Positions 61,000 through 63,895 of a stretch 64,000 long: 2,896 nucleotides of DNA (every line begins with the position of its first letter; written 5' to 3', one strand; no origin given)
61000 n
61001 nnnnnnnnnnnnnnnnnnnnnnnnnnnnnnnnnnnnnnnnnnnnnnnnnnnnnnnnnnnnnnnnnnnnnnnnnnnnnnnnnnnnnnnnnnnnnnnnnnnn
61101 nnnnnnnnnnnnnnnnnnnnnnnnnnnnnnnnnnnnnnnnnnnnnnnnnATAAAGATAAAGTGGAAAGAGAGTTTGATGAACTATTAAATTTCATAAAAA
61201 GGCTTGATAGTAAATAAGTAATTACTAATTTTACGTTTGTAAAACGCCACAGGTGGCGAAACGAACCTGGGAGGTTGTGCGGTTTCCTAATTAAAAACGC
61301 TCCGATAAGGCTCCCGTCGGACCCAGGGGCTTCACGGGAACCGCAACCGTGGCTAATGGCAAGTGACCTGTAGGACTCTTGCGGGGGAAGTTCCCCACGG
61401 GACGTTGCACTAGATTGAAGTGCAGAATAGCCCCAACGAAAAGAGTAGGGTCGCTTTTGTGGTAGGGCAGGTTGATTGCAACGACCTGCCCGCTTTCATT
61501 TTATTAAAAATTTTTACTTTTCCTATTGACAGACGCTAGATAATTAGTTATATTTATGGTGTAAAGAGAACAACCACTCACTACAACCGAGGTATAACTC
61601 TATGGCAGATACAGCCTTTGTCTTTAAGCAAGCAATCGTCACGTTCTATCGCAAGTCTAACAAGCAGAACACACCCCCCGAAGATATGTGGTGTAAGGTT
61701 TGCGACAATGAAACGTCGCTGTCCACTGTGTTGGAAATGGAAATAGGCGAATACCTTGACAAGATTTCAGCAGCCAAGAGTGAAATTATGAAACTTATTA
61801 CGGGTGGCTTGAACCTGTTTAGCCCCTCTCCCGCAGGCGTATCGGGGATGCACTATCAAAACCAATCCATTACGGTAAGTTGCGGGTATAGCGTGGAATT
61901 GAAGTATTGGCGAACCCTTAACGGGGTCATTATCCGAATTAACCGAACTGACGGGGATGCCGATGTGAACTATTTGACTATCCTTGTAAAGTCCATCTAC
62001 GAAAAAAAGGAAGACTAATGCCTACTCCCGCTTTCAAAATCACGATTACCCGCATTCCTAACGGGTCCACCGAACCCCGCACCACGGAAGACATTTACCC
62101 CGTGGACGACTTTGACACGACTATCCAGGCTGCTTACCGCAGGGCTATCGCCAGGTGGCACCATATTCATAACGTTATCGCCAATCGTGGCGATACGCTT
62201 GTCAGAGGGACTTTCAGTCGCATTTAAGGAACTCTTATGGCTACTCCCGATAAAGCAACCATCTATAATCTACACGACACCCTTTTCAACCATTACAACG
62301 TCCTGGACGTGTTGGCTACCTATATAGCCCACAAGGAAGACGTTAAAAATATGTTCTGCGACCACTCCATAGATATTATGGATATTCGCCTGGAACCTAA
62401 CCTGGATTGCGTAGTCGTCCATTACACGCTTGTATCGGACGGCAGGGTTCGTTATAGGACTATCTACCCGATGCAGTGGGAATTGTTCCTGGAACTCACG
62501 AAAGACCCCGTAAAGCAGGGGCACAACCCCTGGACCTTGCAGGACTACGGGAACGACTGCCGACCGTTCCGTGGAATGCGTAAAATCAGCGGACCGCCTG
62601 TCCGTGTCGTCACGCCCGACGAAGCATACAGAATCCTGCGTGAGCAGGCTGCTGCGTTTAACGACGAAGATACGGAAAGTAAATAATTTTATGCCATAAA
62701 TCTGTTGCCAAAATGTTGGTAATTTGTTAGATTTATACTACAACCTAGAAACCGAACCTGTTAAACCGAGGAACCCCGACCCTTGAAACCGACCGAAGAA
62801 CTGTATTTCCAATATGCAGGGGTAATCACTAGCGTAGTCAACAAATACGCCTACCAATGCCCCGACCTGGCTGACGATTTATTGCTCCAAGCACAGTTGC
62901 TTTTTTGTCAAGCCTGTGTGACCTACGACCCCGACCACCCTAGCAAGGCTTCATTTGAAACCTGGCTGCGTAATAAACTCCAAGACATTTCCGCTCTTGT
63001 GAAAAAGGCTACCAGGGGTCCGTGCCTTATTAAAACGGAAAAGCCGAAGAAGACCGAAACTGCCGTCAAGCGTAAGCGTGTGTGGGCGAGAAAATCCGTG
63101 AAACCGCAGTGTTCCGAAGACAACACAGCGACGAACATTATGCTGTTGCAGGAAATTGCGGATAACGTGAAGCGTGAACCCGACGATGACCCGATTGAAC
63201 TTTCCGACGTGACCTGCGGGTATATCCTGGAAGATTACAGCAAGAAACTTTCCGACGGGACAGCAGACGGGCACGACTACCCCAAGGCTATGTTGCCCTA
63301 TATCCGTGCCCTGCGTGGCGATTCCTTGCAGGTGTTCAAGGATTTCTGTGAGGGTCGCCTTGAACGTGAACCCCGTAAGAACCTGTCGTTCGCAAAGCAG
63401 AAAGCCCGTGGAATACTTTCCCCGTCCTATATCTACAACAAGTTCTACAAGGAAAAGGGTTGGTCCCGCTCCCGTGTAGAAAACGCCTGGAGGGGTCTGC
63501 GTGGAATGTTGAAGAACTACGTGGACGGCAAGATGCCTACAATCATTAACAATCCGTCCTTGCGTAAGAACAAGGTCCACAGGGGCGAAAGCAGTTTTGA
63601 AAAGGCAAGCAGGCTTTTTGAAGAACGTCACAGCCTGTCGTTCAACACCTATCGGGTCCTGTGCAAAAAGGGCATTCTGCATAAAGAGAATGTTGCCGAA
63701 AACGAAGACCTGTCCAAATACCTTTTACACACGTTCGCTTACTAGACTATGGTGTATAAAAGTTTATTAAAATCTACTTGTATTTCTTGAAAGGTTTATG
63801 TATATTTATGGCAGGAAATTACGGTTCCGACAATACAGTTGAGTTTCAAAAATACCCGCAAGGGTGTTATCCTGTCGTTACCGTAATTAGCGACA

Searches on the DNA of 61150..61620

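Call 52: search_rna_families(source=window, start=61150, end=61620, threshold=evalue, max_evalue=1)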
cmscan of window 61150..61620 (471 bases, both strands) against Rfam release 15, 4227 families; matches with E-value up to 1: 0.
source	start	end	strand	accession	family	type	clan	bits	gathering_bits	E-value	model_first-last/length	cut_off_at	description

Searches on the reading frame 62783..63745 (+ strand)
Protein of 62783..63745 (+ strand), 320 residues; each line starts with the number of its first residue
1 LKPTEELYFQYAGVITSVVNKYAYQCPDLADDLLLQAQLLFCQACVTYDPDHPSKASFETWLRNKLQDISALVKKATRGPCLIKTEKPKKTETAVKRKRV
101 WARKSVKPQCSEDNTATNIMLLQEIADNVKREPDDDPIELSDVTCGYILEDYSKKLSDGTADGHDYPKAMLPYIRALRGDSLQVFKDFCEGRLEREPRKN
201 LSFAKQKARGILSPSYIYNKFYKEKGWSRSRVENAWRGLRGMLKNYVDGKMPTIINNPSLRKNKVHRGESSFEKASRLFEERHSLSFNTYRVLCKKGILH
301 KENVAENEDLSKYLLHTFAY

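Call 35: search_protein_families(library=pfam, proteins=[window:62783-63745:+], max_evalue=0.01)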
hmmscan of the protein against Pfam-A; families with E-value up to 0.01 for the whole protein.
window:62783-63745:+ (320 aa): 0 families

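Call 42: search_solved_structures(query=window:62783-63745:+, max_evalue=1)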
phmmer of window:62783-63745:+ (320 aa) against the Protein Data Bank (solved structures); distinct sequences matched with E-value up to 1: 8.
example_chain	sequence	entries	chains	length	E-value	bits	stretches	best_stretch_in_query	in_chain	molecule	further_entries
4m4e_A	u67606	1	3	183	0.18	14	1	185-276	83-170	TNF receptor-associated factor 4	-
9ogv_A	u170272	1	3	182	0.2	13.9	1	185-276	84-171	TNF receptor-associated factor 4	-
3zjb_A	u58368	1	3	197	0.2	13.9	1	185-276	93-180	TNF RECEPTOR-ASSOCIATED FACTOR 4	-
4k8u_A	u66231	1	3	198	0.2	13.9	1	185-276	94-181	TNF receptor-associated factor 4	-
5yc1_A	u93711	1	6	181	0.23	13.7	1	185-276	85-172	TNF receptor-associated factor 4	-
1yoz_A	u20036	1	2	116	0.23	13.7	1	256-318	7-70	Hypothetical protein AF0941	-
9olb_A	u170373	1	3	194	0.27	13.5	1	185-276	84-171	TNF receptor-associated factor 4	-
9k9w_j5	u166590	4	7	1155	0.65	12.2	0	107-234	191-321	Phycobiliprotein ApcE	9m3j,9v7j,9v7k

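Call 43: search_protein_families(library=phrogs, proteins=[window:62783-63745:+], max_evalue=0.01)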
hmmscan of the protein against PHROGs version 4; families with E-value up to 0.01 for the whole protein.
window:62783-63745:+ (320 aa): 0 families
